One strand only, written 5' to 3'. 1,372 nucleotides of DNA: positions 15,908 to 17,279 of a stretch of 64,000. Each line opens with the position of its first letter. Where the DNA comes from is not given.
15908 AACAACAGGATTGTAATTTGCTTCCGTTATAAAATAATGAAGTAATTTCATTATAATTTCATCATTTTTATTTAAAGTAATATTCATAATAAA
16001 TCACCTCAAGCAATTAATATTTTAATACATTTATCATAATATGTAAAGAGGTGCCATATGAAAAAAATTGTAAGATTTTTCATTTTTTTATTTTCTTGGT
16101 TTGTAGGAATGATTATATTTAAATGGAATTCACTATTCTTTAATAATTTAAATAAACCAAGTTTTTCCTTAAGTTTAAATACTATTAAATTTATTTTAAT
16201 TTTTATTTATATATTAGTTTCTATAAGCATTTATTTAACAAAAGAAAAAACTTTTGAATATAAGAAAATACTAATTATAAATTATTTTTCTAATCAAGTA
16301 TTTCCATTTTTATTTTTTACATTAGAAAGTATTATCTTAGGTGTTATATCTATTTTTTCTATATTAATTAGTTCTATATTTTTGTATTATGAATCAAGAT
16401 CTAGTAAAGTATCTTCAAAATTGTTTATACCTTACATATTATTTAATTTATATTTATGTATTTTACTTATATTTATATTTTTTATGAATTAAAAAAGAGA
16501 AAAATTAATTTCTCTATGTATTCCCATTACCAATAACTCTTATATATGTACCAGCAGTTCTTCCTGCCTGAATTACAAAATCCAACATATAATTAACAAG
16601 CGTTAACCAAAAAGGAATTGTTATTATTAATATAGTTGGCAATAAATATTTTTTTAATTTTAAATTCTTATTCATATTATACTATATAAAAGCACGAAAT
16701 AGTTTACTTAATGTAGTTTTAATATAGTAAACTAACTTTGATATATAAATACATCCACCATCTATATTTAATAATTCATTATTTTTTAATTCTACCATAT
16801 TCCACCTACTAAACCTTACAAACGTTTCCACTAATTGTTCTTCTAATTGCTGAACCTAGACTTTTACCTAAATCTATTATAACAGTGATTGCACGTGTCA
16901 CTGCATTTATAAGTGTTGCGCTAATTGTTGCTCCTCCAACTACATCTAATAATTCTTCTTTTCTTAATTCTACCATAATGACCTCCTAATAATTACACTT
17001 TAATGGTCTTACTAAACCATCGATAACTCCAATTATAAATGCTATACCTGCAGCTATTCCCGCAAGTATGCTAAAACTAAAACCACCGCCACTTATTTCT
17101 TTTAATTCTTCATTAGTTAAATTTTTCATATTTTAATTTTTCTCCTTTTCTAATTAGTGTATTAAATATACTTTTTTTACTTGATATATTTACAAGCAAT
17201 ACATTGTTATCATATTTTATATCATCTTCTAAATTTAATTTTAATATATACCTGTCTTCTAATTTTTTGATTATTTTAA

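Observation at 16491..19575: Unannotated double-glycine bacteriocin operon: C39-ABC exporter, mini accessory protein, three GG-leader peptides, small TM ORF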

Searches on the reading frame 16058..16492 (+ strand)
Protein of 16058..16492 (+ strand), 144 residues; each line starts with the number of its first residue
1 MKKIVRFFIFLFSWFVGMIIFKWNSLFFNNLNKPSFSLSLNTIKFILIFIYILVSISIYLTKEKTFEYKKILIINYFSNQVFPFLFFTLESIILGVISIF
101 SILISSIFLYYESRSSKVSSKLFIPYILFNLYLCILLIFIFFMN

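Call 4: search_protein_families(library=pfam, proteins=[window:16058-16492:+], max_evalue=1)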
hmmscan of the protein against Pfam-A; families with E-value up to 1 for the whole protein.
window:16058-16492:+ (144 aa): 2 families
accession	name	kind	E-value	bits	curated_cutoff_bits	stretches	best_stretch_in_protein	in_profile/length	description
PF03073.20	TspO_MBR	-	4.6e-12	46.3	24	1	12-140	8-143/145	TspO/MBR family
PF03531.20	SSrecog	-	0.18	12.2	22.2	1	16-44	4-32/69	Structure-specific recognition protein (SSRP1)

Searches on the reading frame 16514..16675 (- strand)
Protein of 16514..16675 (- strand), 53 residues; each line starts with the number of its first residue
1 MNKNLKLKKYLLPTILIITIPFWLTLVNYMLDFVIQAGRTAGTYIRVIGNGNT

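Call 4: search_protein_families(library=pfam, proteins=[window:16514-16675:-], max_evalue=1)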
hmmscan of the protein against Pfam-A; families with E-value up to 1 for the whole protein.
window:16514-16675:- (53 aa): 0 families

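Call 9: search_protein_families(library=ncbifam, proteins=[window:16514-16675:-], max_evalue=1)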
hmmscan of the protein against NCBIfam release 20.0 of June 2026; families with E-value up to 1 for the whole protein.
window:16514-16675:- (53 aa): 0 families

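Call 38: search_protein_representatives(protein=window:16514-16675:-)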
Query: 53 residues. Proteins with E-value up to 0.001 (for the whole library): 8; up to 1e-10: 0; up to 1e-30: 0. The best 8 are listed.
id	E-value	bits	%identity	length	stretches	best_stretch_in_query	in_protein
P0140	2.1e-10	55.9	59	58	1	7-52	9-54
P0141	1.1e-08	50.6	55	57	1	9-52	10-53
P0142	6.3e-08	48.2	51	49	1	6-50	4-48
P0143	2.6e-06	43.2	56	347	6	19-36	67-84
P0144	1.2e-04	38.0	43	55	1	9-50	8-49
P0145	2.5e-04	37.0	35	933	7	7-39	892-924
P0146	4.7e-04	36.2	41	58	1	6-51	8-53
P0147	6.4e-04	35.7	36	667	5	15-41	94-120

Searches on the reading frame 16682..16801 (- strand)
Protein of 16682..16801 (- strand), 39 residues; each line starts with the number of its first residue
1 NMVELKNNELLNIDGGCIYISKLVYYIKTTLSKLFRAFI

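Call 4: search_protein_families(library=pfam, proteins=[window:16682-16801:-], max_evalue=1)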
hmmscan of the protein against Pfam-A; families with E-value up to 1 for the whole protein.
window:16682-16801:- (39 aa): 1 family
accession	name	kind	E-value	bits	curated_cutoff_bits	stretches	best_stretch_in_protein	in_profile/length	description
PF10439.15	Bacteriocin_IIc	-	0.22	12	27.1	1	1-17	3-19/59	Bacteriocin class II with double-glycine leader peptide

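Call 9: search_protein_families(library=ncbifam, proteins=[window:16682-16801:-], max_evalue=1)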
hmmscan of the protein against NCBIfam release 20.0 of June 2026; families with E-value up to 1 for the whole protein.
window:16682-16801:- (39 aa): 2 families
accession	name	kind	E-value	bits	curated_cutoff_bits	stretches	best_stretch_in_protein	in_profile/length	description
TIGR03949.1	bact_IIb_cerein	subfamily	0.00039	20.1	21.5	1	3-19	2-18/45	class IIb bacteriocin, lactobin A/cerein 7B family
NF038034.1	lactGbeta_entB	subfamily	0.12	12.6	37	1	5-16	1-12/38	lactococcin G-beta/enterocin 1071B family bacteriocin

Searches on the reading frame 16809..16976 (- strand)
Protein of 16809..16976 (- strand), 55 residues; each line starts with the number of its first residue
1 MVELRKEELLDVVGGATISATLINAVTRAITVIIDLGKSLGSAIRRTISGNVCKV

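Call 4: search_protein_families(library=pfam, proteins=[window:16809-16976:-], max_evalue=1)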
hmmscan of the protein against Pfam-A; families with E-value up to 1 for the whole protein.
window:16809-16976:- (55 aa): 0 families

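Call 9: search_protein_families(library=ncbifam, proteins=[window:16809-16976:-], max_evalue=1)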
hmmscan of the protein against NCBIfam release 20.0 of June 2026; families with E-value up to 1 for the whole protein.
window:16809-16976:- (55 aa): 1 family
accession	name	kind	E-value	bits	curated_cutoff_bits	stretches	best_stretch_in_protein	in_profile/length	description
NF000539.0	plantaricin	subfamily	0.043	14.3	29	1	1-42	21-52/69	plantaricin C family lantibiotic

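Call 60: search_solved_structures(query=A3, max_evalue=10)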
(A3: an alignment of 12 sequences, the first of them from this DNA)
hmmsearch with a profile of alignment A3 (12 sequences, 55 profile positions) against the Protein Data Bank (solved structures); distinct sequences matched with E-value up to 10: 7.
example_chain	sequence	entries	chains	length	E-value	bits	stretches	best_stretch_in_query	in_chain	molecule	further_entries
9h3c_A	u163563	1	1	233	0.046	16.7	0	20-43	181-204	De novo designed tandem repeat protein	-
7s5j_B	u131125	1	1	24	0.28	14.2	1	2-19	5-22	CtA peptide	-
4iwn_A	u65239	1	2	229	0.55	13.3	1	31-55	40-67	tRNA (cmo5U34)-methyltransferase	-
4gek_A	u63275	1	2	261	0.66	13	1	31-55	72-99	tRNA (cmo5U34)-methyltransferase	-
5icc_A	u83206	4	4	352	1.1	12.3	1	29-48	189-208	(S)-norcoclaurine 6-O-methyltransferase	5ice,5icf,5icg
8j3g_A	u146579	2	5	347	1.3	12.1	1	28-49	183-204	6-O-methyltransferase 2 (Fragment)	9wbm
9wbi_A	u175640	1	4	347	1.3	12.1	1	28-49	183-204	6-O-methyltransferase 2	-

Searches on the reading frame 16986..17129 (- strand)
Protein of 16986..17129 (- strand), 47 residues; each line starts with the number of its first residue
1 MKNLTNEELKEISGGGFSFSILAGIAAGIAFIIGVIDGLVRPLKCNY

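Call 4: search_protein_families(library=pfam, proteins=[window:16986-17129:-], max_evalue=1)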
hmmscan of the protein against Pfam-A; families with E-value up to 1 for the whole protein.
window:16986-17129:- (47 aa): 5 families
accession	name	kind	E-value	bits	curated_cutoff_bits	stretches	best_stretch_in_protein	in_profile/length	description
PF10439.15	Bacteriocin_IIc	-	0.00033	21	27.1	1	2-34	5-44/59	Bacteriocin class II with double-glycine leader peptide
PF03047.20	ComC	-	0.019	15.2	20.4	1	2-21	11-30/31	COMC family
PF17508.7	MccV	-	0.1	13.6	27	1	1-34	1-36/104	Microcin V bacteriocin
PF05808.16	Podoplanin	-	0.11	13.2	30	1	3-40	86-123/135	Podoplanin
PF10649.15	DUF2478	-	0.26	11.3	22.3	1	10-36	105-131/159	Protein of unknown function (DUF2478)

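Call 9: search_protein_families(library=ncbifam, proteins=[window:16986-17129:-], max_evalue=1)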
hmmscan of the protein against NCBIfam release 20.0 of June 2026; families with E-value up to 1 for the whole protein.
window:16986-17129:- (47 aa): 7 families
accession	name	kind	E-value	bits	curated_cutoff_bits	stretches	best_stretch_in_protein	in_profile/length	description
NF038034.1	lactGbeta_entB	subfamily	4.9e-05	23.5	37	1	4-39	1-36/38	lactococcin G-beta/enterocin 1071B family bacteriocin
TIGR03949.1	bact_IIb_cerein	subfamily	7.7e-05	22.4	21.5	1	2-34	2-40/45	class IIb bacteriocin, lactobin A/cerein 7B family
NF038035.1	lactGalph_entA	subfamily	0.0017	18.4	37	1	4-18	1-15/35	lactococcin G-alpha/enterocin 1071A family bacteriocin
TIGR01847.1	bacteriocin_sig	domain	0.0019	18.7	15.7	1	1-15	1-15/15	bacteriocin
NF033456.1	RiPP_CCRG-2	domain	0.0027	17.6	24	1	4-16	6-18/18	CCRG-2 family RiPP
NF033390.1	Orientia_TSA56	equivalog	0.083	11.7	200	1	18-38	446-466/525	type-specific antigen TSA56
NF047798.1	leader_Chryseo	domain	0.91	9.8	23.5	0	7-15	10-18/18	bacteriocin-like protein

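Call 23: find_homologous_proteins(query=A2, max_evalue=0.01)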
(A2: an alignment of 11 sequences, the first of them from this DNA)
Query A2 (11 sequences) (47 aa, profile of the alignment): 1336 proteins with E <= 0.01 among 1662 candidates; the best 120 are listed.
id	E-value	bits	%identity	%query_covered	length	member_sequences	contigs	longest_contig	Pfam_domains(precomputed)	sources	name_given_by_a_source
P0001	3.4e-23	99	89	100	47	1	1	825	-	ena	-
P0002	7.4e-23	98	89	100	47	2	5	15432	-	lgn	-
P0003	8.0e-23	98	65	98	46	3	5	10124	-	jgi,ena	-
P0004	1.2e-22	97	100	100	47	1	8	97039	-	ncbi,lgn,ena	-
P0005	1.5e-22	97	72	98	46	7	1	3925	-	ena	-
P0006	2.3e-22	97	70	98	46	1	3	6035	-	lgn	-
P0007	2.4e-22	96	65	98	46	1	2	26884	-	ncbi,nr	ncbi:MAG: class IIb bacteriocin, lactobin A/cerein 7B family [Clostridium sp.]|nr:class IIb bacterio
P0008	2.4e-22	96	63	98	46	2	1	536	-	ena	-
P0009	2.4e-22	96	65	98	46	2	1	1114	-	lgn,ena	-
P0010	2.5e-22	96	61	98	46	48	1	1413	-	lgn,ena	-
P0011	3.1e-22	96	63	98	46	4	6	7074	-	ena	-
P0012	3.8e-22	96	61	98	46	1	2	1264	-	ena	-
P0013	5.4e-22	95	67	98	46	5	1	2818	-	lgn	-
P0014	6.8e-22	95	72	98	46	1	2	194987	-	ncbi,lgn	-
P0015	8.9e-22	95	63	98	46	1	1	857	-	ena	-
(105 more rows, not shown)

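Call 43: find_encoding_contigs(protein=P0002, flank=5000, max_places=4)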
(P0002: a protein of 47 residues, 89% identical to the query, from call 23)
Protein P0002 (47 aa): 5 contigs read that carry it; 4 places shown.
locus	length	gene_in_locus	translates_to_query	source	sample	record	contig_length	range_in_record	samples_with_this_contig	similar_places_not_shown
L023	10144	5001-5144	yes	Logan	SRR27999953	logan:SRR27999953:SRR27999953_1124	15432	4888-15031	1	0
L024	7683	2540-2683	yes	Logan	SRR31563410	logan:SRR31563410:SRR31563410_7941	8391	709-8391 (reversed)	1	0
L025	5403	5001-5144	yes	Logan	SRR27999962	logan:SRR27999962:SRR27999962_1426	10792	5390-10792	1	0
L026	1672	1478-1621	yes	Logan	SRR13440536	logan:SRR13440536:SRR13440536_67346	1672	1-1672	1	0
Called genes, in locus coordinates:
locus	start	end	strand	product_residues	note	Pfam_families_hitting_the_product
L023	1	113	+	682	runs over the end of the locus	PF27792:CHIM_prot, PF13231:PMT_2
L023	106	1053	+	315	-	PF00535:Glycos_transf_2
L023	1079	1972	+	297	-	PF13306:LRR_5, PF13855:LRR_8 (faint), PF13306:LRR_5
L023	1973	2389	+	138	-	PF00583:Acetyltransf_1, PF13527:Acetyltransf_9, PF13673:Acetyltransf_10, PF13508:Acetyltransf_7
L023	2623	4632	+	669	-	PF03412:Peptidase_C39, PF00664:ABC_membrane, PF00005:ABC_tran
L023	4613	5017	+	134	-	-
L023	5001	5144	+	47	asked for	-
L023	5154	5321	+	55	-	-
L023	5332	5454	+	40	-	-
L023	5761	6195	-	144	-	PF03073:TspO_MBR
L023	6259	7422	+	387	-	PF01694:Rhomboid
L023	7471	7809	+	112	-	-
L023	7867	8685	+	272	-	-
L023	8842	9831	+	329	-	PF01628:HrcA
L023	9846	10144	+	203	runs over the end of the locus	PF01025:GrpE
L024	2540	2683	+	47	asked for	-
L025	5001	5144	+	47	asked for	-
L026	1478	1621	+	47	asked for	-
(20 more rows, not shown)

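Call 53: list_cluster_members(proteins=[window:16989-17129:-, window:16812-16976:-, window:16685-16801:-, window:16517-16675:-, window:17116-17508:-, window:17492-19498:-])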
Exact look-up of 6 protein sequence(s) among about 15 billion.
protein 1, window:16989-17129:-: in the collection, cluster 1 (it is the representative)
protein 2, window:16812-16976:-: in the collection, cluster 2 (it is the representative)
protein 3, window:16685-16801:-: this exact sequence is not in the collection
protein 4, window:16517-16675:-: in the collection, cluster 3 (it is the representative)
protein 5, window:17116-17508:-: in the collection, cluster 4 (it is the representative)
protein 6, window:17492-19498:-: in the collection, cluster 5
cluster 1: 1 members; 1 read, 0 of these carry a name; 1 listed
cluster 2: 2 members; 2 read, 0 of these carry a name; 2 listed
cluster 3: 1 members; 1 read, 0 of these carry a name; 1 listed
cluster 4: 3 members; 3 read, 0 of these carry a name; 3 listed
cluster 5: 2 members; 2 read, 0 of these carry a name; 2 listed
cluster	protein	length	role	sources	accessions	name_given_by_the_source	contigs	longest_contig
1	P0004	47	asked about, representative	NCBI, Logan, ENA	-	-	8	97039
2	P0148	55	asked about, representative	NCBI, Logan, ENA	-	-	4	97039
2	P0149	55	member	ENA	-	-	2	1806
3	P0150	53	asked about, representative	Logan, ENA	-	-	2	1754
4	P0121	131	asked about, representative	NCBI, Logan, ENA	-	-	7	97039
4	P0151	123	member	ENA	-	-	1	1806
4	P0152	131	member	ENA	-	-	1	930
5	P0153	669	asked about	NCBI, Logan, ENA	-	-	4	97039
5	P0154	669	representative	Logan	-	-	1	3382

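Call 59: search_solved_structures(query=A2, max_evalue=10)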
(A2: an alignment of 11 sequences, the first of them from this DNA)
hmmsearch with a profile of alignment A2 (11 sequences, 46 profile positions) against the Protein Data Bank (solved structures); distinct sequences matched with E-value up to 10: 3.
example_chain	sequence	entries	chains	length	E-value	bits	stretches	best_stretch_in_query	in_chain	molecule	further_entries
4w82_A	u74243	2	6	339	0.34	14.3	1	34-45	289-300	Fatty acid synthase | Enoyl-[acyl-carrier-protein] reductase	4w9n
9wd5_1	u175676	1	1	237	0.41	14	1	1-32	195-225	Photosystem I-associated linker protein CpcL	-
7s5j_B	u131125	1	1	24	0.87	13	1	2-17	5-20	CtA peptide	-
